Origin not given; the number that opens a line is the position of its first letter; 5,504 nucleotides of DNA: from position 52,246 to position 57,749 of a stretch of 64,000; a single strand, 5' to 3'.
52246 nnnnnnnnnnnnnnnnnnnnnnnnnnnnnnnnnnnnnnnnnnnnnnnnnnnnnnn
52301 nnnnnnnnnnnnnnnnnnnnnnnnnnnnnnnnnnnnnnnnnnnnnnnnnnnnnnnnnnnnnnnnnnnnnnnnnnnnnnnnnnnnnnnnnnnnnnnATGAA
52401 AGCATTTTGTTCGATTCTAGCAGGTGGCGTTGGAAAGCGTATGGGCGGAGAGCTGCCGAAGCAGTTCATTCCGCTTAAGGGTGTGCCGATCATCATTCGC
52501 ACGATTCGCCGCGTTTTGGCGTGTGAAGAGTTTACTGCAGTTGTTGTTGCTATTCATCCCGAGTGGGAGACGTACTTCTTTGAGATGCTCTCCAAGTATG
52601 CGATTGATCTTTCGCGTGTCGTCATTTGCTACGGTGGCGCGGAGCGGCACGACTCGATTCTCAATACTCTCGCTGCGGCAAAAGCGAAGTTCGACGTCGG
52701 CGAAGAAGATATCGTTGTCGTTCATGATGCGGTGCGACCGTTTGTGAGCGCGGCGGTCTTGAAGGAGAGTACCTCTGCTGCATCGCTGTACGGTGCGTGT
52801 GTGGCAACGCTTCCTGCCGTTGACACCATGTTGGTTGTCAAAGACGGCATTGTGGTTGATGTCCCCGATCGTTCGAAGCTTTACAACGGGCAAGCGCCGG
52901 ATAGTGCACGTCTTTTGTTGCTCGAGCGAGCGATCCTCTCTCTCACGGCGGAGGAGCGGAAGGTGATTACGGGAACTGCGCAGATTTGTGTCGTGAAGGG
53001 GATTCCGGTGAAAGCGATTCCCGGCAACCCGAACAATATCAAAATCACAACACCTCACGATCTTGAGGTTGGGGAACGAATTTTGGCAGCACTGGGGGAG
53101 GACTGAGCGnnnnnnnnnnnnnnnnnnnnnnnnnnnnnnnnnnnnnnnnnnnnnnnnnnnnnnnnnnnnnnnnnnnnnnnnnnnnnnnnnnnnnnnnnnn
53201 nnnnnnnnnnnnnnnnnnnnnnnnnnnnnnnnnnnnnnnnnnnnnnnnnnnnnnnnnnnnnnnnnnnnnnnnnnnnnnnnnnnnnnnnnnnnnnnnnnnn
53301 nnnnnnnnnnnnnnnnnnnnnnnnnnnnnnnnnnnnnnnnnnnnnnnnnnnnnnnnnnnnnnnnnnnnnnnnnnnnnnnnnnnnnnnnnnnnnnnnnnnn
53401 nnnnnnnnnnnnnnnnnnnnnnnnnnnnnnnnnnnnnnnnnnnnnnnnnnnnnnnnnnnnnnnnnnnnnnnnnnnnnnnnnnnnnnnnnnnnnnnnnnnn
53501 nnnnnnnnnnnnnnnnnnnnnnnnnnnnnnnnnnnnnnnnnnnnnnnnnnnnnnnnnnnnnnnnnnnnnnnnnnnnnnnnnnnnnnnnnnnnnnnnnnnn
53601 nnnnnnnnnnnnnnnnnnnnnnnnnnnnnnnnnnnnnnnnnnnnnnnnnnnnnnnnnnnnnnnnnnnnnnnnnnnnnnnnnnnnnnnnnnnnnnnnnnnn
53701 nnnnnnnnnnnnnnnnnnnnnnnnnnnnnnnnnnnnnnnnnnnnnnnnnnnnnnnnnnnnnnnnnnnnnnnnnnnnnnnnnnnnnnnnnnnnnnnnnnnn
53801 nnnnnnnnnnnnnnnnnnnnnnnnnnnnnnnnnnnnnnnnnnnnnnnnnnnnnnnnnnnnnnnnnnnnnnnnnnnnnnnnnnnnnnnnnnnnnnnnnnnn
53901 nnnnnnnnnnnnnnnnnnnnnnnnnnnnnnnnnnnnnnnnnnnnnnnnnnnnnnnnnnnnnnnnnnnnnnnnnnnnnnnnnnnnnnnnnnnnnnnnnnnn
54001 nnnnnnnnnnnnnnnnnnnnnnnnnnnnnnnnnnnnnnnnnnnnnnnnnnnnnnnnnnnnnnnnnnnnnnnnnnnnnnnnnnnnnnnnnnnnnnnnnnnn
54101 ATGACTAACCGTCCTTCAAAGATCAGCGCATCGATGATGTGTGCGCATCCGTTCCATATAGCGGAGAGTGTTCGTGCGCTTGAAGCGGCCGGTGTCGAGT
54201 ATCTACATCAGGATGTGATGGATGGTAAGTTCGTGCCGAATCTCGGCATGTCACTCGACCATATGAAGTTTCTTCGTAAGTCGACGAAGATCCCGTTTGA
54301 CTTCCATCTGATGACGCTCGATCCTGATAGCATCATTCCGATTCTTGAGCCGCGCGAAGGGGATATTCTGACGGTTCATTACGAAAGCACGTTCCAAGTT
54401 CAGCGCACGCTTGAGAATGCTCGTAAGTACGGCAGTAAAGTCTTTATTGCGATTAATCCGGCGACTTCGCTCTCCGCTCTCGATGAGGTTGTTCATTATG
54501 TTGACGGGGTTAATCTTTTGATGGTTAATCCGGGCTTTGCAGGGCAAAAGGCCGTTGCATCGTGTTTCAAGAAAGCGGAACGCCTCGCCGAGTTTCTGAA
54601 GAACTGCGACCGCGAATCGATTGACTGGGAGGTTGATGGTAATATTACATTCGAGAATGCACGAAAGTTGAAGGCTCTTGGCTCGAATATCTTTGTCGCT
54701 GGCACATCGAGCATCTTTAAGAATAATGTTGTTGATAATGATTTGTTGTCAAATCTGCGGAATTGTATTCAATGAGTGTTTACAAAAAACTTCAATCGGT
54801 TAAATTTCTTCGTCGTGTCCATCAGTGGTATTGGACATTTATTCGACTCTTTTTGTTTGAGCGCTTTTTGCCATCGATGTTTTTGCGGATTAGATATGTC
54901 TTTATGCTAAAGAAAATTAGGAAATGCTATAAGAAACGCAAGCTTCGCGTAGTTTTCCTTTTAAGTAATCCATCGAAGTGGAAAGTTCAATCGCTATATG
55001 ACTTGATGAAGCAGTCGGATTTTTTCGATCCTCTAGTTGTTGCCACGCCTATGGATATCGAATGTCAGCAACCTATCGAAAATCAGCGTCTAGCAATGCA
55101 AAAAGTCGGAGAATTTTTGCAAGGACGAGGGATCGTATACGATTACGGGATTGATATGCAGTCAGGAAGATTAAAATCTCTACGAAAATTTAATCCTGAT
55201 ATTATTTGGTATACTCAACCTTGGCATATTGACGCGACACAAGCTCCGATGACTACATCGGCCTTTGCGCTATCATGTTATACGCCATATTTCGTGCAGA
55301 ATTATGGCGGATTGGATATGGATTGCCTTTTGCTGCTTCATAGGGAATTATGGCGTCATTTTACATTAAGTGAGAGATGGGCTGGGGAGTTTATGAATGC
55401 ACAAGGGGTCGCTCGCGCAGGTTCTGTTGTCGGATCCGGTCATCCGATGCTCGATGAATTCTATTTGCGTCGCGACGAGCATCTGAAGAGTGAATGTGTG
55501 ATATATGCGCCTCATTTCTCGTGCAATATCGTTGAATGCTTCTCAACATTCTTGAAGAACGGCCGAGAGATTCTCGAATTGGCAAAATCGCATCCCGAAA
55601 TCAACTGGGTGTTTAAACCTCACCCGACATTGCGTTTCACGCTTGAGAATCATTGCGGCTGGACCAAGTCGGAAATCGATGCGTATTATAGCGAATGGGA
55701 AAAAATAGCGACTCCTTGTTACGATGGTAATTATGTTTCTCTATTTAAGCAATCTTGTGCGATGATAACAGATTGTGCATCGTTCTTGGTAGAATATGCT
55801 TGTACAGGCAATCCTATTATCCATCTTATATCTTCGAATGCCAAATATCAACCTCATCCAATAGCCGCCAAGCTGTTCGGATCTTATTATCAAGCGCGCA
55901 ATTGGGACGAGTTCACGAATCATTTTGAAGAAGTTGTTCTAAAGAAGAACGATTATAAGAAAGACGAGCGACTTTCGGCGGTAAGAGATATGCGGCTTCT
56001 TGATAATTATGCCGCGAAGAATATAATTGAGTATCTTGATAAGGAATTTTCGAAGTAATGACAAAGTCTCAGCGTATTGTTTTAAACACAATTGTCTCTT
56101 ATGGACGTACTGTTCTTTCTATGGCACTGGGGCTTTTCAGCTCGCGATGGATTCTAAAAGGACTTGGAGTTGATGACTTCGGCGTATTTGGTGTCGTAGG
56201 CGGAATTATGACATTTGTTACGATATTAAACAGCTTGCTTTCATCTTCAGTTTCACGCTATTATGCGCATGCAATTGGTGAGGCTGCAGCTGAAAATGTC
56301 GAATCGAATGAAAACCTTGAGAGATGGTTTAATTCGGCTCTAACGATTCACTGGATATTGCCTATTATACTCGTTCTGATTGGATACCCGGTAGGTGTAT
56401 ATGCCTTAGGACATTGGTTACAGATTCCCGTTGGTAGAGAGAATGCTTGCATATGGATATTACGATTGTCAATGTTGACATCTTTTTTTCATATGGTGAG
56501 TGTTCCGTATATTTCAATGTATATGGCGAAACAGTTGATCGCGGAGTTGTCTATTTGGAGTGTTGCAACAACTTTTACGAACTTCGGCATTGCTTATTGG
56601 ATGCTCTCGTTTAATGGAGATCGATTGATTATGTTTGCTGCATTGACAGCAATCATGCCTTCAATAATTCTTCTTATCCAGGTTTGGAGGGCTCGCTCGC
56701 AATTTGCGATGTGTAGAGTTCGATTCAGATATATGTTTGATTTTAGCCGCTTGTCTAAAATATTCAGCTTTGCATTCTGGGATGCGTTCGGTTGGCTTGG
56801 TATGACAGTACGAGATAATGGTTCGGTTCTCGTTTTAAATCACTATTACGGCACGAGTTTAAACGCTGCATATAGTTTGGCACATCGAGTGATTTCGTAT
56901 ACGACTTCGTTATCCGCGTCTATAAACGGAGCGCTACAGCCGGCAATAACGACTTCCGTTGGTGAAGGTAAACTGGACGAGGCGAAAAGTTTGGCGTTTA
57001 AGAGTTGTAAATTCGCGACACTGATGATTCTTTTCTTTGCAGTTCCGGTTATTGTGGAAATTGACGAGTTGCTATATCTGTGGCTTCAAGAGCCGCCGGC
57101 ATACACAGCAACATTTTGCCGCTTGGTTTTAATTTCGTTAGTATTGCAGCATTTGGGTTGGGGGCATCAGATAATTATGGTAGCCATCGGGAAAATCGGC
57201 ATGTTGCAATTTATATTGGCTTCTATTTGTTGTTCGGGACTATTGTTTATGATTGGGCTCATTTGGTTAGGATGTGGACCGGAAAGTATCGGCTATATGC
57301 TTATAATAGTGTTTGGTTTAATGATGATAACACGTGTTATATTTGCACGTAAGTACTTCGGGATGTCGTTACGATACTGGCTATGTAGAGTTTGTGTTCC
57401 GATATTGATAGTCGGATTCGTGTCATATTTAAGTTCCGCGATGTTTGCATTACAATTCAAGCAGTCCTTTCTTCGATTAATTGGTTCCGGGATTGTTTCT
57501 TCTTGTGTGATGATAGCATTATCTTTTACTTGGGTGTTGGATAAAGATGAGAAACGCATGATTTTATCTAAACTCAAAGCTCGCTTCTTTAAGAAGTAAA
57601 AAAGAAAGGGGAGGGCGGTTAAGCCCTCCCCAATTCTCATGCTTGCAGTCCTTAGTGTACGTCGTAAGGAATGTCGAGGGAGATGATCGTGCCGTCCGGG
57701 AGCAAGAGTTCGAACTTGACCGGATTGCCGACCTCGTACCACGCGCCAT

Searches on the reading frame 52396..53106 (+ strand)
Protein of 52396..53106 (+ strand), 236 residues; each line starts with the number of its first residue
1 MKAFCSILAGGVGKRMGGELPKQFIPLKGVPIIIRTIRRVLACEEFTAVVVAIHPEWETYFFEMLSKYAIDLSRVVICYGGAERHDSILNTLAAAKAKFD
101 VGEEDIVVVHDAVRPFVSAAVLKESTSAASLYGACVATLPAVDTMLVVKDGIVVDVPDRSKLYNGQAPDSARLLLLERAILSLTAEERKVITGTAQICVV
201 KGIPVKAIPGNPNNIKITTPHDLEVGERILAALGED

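Call 22: search_protein_families(library=pfam, proteins=[window:52396-53106:+], max_evalue=0.001)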
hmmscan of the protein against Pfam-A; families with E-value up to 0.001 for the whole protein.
window:52396-53106:+ (236 aa): 2 families
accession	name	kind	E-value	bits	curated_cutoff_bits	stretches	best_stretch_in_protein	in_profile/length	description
PF01128.25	IspD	-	3.8e-42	145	27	1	7-230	5-219/221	2-C-methyl-D-erythritol 4-phosphate cytidylyltransferase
PF12804.13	NTP_transf_3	-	1.3e-10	42.1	27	1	7-137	3-119/160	MobA-like NTP transferase domain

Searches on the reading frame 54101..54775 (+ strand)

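Call 22: search_protein_families(library=pfam, proteins=[window:54101-54775:+], max_evalue=0.001)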
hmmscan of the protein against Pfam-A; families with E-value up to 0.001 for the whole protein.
window:54101-54775:+ (224 aa): 1 family
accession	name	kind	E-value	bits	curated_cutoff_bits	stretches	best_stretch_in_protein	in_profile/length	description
PF00834.25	Ribul_P_3_epim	-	1.1e-49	168.9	21.1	1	7-203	1-196/198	Ribulose-phosphate 3 epimerase family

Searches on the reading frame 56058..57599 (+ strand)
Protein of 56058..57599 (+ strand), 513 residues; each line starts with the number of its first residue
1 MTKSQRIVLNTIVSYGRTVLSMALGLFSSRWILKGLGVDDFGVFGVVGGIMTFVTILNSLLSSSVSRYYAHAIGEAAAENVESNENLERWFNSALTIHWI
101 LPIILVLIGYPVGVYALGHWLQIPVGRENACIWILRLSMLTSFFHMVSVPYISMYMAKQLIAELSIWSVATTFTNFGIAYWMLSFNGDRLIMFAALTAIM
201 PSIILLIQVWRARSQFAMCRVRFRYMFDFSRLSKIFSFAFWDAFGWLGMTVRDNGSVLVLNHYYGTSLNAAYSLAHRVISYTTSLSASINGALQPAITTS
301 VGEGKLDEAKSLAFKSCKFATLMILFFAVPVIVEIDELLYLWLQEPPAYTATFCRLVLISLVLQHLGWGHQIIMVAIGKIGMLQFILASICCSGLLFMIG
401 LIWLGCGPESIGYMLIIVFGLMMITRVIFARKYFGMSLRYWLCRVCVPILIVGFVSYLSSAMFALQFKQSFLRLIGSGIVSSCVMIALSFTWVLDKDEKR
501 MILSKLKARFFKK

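Call 22: search_protein_families(library=pfam, proteins=[window:56058-57599:+], max_evalue=0.001)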
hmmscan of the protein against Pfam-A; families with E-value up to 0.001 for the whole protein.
window:56058-57599:+ (513 aa): 1 family
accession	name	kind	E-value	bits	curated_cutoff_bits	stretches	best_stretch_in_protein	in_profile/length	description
PF01554.23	MatE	-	1.3e-07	31.9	24.9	1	255-367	15-128/161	MatE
